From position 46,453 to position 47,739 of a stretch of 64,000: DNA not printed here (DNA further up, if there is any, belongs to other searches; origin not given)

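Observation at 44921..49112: Mannoside phosphorolysis cluster: tandem-domain GH130, TM-anchored GH130, eukaryotic-type PMM-like HAD enzyme and cupin MPI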

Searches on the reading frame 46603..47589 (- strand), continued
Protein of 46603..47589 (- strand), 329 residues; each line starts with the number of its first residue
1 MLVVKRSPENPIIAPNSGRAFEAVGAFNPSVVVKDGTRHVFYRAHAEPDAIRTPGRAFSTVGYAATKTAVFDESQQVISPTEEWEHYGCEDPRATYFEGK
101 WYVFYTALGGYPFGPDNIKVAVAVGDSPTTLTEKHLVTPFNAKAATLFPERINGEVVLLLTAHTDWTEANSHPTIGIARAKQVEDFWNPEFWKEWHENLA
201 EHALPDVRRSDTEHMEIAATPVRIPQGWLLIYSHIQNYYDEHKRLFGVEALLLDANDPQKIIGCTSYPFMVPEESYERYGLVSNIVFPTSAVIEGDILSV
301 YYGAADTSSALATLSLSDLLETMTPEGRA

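Call 80: search_solved_structures(query=window:46603-47589:-, show_alignments=5, max_evalue=0.001)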
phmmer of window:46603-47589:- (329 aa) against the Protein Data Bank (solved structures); distinct sequences matched with E-value up to 0.001: 19.
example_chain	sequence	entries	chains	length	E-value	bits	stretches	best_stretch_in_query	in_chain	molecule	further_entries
9fj8_A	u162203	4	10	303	2.5e-33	118.8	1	4-319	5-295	1,2-beta-oligomannan phosphorylase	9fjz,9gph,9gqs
7fip_A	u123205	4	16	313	1.7e-29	106.2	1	6-314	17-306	Beta-1,2-mannobiose phosphorylase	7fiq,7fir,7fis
5b0p_A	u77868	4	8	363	5.7e-23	84.8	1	75-326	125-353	Lin0857 protein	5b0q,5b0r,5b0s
1vkd_A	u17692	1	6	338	8.8e-20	74.3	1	9-319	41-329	conserved hypothetical protein TM1225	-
4udg_A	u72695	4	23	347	2e-18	69.8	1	87-321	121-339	UHGB_MP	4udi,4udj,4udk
4udk_E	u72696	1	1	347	2e-18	69.8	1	87-321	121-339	UHGB_MP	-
9erg_A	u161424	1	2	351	6.5e-18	68.1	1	210-322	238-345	Uhgb_MS mannoside synthase from an unknown human gut bacterium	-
9eqq_A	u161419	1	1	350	6.5e-18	68.1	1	210-322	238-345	Uhgb_MS mannoside synthase from an unknown human gut bacterium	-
9erh_A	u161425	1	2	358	7e-18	68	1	210-322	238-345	Uhgb_MS mannoside synthase from an unknown human gut bacterium in complex with 1,2-beta-ma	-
5ayd_A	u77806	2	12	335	2.9e-17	66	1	68-321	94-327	Beta-1,4-mannooligosaccharide phosphorylase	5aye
4onz_A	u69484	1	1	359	1.7e-14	56.9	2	21-108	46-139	putative glycoside hydrolase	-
5a7v_B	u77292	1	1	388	6.9e-11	45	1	20-312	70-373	PUTATIVE GLYCOSIDASE PH117-RELATED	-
5a7v_A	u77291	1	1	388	6.9e-11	45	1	20-312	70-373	PUTATIVE GLYCOSIDASE PH117-RELATED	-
3r67_A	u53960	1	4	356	1e-10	44.5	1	19-313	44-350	putative Glycosidase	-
3qc2_A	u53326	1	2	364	3.2e-09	39.6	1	216-312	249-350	glycosyl hydrolase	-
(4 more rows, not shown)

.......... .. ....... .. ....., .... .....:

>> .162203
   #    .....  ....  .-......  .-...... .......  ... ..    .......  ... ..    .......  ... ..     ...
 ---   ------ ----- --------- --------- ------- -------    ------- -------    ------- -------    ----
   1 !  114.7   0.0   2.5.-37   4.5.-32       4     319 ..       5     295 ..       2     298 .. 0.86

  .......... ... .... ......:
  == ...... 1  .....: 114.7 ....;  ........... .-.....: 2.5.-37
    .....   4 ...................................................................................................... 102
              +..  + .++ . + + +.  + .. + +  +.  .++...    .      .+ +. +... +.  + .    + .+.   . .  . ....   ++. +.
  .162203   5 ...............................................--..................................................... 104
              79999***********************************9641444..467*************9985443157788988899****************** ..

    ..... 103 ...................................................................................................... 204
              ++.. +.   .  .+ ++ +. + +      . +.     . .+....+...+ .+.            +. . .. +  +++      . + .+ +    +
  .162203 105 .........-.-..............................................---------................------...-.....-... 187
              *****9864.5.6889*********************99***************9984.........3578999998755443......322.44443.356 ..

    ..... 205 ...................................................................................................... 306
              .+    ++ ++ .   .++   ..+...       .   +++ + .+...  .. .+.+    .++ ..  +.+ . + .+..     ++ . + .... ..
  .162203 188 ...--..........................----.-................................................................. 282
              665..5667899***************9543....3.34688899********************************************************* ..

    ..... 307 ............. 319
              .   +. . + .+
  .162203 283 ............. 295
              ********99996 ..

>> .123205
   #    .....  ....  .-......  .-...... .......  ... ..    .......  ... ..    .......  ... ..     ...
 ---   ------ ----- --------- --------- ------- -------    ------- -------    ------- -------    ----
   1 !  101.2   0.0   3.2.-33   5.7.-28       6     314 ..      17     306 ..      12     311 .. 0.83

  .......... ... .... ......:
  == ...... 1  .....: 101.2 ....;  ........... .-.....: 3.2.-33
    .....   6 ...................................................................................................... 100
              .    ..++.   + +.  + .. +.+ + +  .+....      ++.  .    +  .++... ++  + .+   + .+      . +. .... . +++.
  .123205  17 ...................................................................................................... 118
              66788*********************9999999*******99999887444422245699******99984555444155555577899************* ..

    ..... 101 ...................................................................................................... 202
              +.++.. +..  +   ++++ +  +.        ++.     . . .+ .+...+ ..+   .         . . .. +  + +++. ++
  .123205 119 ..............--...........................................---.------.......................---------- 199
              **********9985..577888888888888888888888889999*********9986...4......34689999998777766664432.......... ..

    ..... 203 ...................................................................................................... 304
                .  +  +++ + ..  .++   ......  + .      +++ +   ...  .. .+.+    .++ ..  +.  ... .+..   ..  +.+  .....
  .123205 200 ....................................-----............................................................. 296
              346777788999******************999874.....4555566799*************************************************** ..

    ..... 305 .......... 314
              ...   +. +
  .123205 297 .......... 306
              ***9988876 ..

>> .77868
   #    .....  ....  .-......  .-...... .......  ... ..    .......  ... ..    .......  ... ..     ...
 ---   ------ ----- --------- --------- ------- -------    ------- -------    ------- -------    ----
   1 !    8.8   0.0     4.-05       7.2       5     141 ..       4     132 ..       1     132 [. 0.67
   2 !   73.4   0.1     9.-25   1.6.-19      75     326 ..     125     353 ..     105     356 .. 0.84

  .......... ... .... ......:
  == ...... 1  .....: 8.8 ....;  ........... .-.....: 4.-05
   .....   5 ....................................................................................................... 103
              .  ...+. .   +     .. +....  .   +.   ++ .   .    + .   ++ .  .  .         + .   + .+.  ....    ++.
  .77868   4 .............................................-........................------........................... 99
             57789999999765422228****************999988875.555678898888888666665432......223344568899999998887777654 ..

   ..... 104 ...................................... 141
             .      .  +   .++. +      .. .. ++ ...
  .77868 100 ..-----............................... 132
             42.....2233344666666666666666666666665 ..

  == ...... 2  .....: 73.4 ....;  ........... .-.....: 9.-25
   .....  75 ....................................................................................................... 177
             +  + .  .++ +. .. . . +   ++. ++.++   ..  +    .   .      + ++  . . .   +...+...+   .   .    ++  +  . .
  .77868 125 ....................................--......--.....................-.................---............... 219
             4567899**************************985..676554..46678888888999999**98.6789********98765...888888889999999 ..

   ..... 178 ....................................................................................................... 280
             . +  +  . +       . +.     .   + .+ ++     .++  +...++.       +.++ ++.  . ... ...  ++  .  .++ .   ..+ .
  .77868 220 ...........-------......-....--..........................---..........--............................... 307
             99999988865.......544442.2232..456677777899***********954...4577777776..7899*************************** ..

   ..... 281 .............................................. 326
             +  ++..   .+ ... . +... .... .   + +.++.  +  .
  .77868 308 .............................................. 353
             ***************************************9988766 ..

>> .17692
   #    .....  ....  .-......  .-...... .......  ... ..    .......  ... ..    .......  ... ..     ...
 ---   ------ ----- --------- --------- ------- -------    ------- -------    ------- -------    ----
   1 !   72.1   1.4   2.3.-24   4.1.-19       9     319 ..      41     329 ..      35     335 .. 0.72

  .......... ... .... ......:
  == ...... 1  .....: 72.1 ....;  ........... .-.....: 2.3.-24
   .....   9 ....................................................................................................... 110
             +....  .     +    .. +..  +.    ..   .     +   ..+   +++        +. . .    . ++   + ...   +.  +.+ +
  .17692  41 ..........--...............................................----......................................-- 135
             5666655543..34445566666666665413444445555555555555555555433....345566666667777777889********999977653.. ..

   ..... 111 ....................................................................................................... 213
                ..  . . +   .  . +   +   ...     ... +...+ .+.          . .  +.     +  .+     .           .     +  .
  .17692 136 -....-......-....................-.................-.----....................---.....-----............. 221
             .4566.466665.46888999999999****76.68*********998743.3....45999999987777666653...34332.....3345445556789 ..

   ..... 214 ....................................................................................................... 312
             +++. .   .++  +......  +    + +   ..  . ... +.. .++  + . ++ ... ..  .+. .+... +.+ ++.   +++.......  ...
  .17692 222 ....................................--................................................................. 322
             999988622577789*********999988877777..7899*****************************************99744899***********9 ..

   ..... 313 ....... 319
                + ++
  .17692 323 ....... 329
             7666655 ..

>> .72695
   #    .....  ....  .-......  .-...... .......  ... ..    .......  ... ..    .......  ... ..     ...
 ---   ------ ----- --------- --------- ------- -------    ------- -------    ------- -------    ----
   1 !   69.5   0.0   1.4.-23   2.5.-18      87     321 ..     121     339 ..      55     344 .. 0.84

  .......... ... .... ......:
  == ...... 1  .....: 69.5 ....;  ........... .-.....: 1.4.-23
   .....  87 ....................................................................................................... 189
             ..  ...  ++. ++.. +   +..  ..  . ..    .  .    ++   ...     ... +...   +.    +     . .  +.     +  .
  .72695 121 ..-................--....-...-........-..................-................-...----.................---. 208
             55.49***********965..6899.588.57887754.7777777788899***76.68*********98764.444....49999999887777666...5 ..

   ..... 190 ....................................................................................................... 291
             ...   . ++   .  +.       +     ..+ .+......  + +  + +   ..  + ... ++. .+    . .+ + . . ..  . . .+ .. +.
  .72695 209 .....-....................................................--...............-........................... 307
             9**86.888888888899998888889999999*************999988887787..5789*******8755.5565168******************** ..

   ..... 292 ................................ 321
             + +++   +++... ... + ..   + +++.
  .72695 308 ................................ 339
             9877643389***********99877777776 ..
